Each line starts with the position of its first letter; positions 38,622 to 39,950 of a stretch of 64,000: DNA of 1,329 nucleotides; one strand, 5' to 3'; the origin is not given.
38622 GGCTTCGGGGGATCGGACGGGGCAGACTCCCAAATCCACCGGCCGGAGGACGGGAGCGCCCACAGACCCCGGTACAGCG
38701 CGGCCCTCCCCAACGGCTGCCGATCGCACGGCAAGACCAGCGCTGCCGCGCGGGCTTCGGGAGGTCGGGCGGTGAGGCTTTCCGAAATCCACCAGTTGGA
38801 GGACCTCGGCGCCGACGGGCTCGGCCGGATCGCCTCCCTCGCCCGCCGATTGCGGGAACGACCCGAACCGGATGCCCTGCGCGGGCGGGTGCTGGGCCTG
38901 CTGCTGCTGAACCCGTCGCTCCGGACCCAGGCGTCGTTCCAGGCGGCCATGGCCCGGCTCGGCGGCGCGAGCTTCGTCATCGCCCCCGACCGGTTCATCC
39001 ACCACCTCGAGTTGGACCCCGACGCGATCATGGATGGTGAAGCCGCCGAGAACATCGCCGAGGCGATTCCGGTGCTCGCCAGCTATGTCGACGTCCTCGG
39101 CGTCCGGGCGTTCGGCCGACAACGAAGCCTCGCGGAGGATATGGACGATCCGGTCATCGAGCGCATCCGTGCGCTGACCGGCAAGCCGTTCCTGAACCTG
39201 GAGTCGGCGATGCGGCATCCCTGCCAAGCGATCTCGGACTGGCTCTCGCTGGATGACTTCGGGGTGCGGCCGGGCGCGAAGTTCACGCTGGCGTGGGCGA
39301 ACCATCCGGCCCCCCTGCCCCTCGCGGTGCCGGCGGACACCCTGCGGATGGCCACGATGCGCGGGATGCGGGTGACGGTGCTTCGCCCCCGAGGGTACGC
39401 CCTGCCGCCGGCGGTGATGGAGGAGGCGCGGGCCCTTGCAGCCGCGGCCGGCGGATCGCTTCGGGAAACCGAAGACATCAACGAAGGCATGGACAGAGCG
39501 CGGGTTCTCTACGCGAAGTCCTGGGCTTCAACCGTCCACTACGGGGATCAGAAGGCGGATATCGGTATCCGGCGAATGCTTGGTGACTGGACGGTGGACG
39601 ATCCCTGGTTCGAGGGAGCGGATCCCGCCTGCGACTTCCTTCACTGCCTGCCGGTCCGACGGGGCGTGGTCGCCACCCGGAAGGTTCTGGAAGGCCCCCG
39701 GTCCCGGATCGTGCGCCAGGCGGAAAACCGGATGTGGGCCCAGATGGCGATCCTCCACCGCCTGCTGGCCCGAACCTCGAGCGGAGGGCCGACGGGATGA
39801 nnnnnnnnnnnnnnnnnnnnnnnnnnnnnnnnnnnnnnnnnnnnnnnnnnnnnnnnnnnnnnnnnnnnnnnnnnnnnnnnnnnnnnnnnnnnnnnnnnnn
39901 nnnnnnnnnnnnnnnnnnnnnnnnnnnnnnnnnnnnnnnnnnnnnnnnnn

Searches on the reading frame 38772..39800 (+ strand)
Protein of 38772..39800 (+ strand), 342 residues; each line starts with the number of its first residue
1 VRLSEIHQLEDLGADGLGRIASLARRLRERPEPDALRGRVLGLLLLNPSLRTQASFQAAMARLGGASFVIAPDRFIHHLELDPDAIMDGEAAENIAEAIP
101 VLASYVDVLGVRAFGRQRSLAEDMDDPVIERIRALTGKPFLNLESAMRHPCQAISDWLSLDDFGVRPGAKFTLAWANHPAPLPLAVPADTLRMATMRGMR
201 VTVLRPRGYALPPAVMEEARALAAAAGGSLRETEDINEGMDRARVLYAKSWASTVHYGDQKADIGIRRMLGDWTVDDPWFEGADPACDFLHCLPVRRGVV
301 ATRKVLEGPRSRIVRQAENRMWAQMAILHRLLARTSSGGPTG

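Call 13: search_protein_families(library=ncbifam, proteins=[window:38772-39800:+])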
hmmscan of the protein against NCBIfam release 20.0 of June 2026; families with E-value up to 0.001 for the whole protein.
window:38772-39800:+ (342 aa): 16 families
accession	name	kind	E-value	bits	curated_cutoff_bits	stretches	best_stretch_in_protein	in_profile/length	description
NF003384.0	PRK04523.1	equivalog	3.5e-87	292.6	288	1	5-333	5-334/336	N-acetylornithine carbamoyltransferase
NF001986.0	PRK00779.1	subfamily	1.2e-39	136.3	306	1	6-333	8-305/307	ornithine carbamoyltransferase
TIGR00658.1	orni_carb_tr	equivalog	4.7e-38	131.1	280.85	1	11-332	8-303/304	ornithine carbamoyltransferase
NF011380.0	PRK14805.1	equivalog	4e-36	124.6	421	1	8-333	6-301/302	ornithine carbamoyltransferase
TIGR04384.1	putr_carbamoyl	exception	2.9e-30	105.5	500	1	23-333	23-308/330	putrescine carbamoyltransferase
NF005538.0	PRK07200.1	equivalog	2.2e-19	69.7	453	1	47-253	69-274/396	knotted carbamoyltransferase YgeW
TIGR03316.1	ygeW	equivalog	7.7e-19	67.9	500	1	20-254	38-272/391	knotted carbamoyltransferase YgeW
TIGR00670.1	asp_carb_tr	equivalog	7.5e-17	61.4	236.95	1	6-332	3-303/304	aspartate carbamoyltransferase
NF002032.1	PRK00856.1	equivalog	2.5e-13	49.9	263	2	230-331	197-296/297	aspartate carbamoyltransferase catalytic subunit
NF011379.0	PRK14804.1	equivalog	5e-13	48.9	373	1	138-332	120-309/311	ornithine carbamoyltransferase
NF009213.0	PRK12562.1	subfamily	1e-11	44.8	559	1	93-295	88-277/334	ornithine carbamoyltransferase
NF003286.0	PRK04284.1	subfamily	1.8e-11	43.7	515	1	32-295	39-276/332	ornithine carbamoyltransferase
NF008853.0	PRK11891.1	equivalog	1.8e-10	40.1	560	1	21-332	109-398/430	aspartate carbamoyltransferase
NF006046.0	PRK08192.1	equivalog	1.9e-06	27.4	512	1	30-122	37-117/339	aspartate carbamoyltransferase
NF002470.0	PRK01713.1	equivalog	3.3e-05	23.5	545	0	36-295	44-277/334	ornithine carbamoyltransferase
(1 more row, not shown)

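Call 15: find_related_loci(query=window:38772-39800:+, collection=genome_contigs, flank=6000)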
Query window:38772-39800:+ (342 aa) in genome_contigs; peptide patterns used: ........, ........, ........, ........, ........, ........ (x = any residue, [..] = any of these).
599 stretches matched a pattern (row limit reached: there are more); 500 encode a relative of the query (tblastn E <= 1e-3); the best 80 are kept; 80 distinct loci.
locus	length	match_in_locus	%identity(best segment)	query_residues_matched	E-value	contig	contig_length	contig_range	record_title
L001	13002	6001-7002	84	3-335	0e+0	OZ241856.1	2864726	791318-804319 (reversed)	MAG: Candidatus Marinacidobacterium sp. isolate 57d0b85c-66d1-4277-a7e3-fd04592ce509 genome assembly, chromosome: 1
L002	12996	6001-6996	69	3-333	2e-146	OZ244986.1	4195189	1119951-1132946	MAG: Candidatus Marinacidobacterium sp. isolate 3944564f-3231-43fa-8f4a-73563c7b229a genome assembly, chromosome: 1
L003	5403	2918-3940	67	3-338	3e-147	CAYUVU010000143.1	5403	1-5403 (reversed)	MAG TPA_asm: uncultured Acidobacteriota bacterium isolate SRP338948_co1_9 genome assembly, contig: k141_311182, whole ge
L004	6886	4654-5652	67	2-333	7e-146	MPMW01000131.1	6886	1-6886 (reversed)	MAG: Acidobacteria bacterium bin61 NODE_7940_length_6886_cov_10.9426_ID_15879, whole genome shotgun sequence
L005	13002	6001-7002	68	1-333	1e-144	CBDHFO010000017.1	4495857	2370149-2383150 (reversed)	MAG: Candidatus Marinacidobacterium sp. isolate 178a2059-1fcc-4348-b026-258adf563acb genome assembly, contig: contig_6,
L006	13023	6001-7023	66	3-338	5e-144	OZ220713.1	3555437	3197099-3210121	MAG: Vicinamibacteria bacterium isolate f5636fb4-303b-4095-abf0-868cc3675b90 genome assembly, chromosome: 1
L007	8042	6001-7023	66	3-338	2e-143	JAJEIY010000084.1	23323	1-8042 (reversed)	MAG: Acidobacteria bacterium isolate p16x63bins.69 k141_642275, whole genome shotgun sequence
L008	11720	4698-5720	66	3-338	2e-143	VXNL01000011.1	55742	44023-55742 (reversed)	MAG: Acidobacteria bacterium isolate SB0661_bin_8 NODE_656_length_55742_cov_232.556593, whole genome shotgun sequence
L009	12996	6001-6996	67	3-333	2e-142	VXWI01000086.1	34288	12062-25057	MAG: Acidobacteria bacterium isolate SB0668_bin_14 NODE_592_length_34288_cov_14.735168, whole genome shotgun sequence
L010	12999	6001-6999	67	2-333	1e-138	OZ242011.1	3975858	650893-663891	MAG: Candidatus Marinacidobacterium sp. isolate 9dab93f2-0bd7-4437-a2b9-636a52ee9c7b genome assembly, chromosome: 1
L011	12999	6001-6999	64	2-333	3e-135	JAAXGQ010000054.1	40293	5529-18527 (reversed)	MAG: Vicinamibacteraceae bacterium isolate Plut_88867 filtered_Plut_88867_genomic_contig_31180, whole genome shotgun seq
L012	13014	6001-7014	64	3-332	3e-134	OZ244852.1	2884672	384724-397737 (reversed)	MAG: Candidatus Marinacidobacterium sp. isolate 34e67afb-3082-42f3-874a-0e4defdb0d22 genome assembly, chromosome: 1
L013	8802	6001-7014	64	3-332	2e-133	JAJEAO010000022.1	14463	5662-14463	MAG: Acidobacteria bacterium isolate jk18x7bins.57 k141_1499341, whole genome shotgun sequence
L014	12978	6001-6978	56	8-332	7e-113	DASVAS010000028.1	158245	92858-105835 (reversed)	MAG TPA_asm: Thermoanaerobaculia bacterium isolate SMAG_U1959 k141_66385, whole genome shotgun sequence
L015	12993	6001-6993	55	8-338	1e-112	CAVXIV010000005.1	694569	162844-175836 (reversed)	MAG: uncultured Acidobacteriota bacterium isolate MFD03066.bin.2.238 genome assembly, contig: contig_19266, whole genome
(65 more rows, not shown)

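Call 29: find_encoding_contigs(protein=window:38772-39800:+, flank=6000, max_places=10)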
Protein window:38772-39800:+ (342 aa): no gene with exactly this product is on record in the collection.

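Call 31: find_homologous_proteins(query=window:38772-39800:+, max_evalue=1e-60)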
Query window:38772-39800:+ (342 aa): 4190 proteins with E <= 1e-60 among 8000 candidates; the best 120 are listed.
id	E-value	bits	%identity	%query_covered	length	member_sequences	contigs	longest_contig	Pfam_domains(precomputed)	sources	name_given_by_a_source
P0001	8.2e-224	760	100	100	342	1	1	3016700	PF00185.31,PF02729.27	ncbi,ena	-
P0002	1.6e-182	625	84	98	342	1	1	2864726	PF00185.31,PF02729.27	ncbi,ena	-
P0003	1.1e-164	566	76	98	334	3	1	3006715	PF00185.31,PF02729.27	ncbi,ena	-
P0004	1.3e-151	523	72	97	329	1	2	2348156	PF00185.31,PF02729.27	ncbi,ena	-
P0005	2.0e-145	503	70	97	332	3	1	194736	PF00185.31,PF02729.27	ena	-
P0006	3.5e-144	498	70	97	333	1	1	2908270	PF00185.31,PF02729.27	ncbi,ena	-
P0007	7.1e-144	497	69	97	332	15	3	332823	PF00185.31,PF02729.27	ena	-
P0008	9.3e-144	497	69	97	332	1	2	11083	PF00185.31,PF02729.27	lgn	-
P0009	1.2e-143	497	69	97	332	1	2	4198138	PF00185.31,PF02729.27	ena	-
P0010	5.3e-143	495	68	97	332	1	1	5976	PF00185.31,PF02729.27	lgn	-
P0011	9.1e-143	494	69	97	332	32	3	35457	PF00185.31,PF02729.27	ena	-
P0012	2.5e-142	492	68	97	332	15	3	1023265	PF00185.31,PF02729.27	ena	-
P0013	1.0e-141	490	67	97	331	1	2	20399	PF00185.31,PF02729.27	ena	-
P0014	1.2e-141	490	67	97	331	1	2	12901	PF00185.31,PF02729.27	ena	-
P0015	1.6e-141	490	67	97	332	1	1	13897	PF00185.31,PF02729.27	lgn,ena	-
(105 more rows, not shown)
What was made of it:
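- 38772..39800 (+): argF' (N-acetylornithine carbamoyltransferase). It is intact. NF003384 292.6 bits against cut-off 288, with the profile aligned from residue 5 (call 13); identical 342-aa public gene call P0001 (call 31).
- Checked: A public gene call has the same 342-aa product (P0001, call 31).
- The source is a single 3,016,700-bp contig (call 31), implying reads far longer than 1 kb. Homologs and the public gene call start at 38772 (calls 13, 31).
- Tried and rejected: The homolog search shows a single 100% entry on one contig (call 31).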

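Call 32: find_encoding_contigs(protein=P0001, flank=10000, max_places=5)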
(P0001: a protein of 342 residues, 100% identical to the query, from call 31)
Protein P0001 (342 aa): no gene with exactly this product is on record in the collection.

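Call 33: find_encoding_contigs(protein=P0004, flank=6000, max_places=4)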
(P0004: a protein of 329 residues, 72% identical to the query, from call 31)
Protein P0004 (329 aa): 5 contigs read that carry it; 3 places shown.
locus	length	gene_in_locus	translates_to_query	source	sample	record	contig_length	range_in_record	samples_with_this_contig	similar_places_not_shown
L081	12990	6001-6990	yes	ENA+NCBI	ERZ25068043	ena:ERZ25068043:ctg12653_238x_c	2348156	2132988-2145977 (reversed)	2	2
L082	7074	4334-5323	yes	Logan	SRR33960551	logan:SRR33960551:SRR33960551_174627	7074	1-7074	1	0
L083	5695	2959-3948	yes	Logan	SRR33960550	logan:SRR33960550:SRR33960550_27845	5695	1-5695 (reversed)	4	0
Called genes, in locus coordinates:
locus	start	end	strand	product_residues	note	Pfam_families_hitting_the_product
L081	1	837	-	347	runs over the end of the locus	PF13416:SBP_bac_8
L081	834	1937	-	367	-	PF00005:ABC_tran, PF08402:TOBE_2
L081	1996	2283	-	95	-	PF13304:AAA_21, PF13175:AAA_15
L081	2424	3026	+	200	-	-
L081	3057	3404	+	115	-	-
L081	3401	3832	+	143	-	PF01316:Arg_repressor, PF02863:Arg_repressor_C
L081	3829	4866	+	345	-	PF01118:Semialdhyde_dh, PF22698:Semialdhyde_dhC_1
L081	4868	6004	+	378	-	PF00202:Aminotran_3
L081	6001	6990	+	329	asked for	PF02729:OTCace_N, PF00185:OTCace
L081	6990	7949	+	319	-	PF00696:AA_kinase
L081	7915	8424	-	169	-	PF22741:PTP-NADK (weak), PF22785:Tc-R-P (faint), PF04273:BLH_phosphatase (weak)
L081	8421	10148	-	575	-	PF01019:G_glu_transpept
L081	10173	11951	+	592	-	PF00675:Peptidase_M16 (weak), PF05193:Peptidase_M16_C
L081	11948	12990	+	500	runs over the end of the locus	PF00675:Peptidase_M16 (weak), PF05193:Peptidase_M16_C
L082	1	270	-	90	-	?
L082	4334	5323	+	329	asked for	PF02729:OTCace_N, PF00185:OTCace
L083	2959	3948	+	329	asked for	PF02729:OTCace_N, PF00185:OTCace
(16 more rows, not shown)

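Call 58: list_cluster_members(proteins=[P0001, P0002])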
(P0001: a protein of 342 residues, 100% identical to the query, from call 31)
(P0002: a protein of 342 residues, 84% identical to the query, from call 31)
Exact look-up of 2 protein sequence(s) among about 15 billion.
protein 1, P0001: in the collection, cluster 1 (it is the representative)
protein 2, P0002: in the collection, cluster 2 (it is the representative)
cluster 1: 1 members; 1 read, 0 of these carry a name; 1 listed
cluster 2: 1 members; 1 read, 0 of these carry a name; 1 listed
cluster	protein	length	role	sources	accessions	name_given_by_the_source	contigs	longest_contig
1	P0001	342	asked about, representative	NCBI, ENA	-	-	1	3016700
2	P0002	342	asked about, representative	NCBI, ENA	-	-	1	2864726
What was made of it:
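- Tried and rejected: Cluster look-up gave no accession (call 58).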
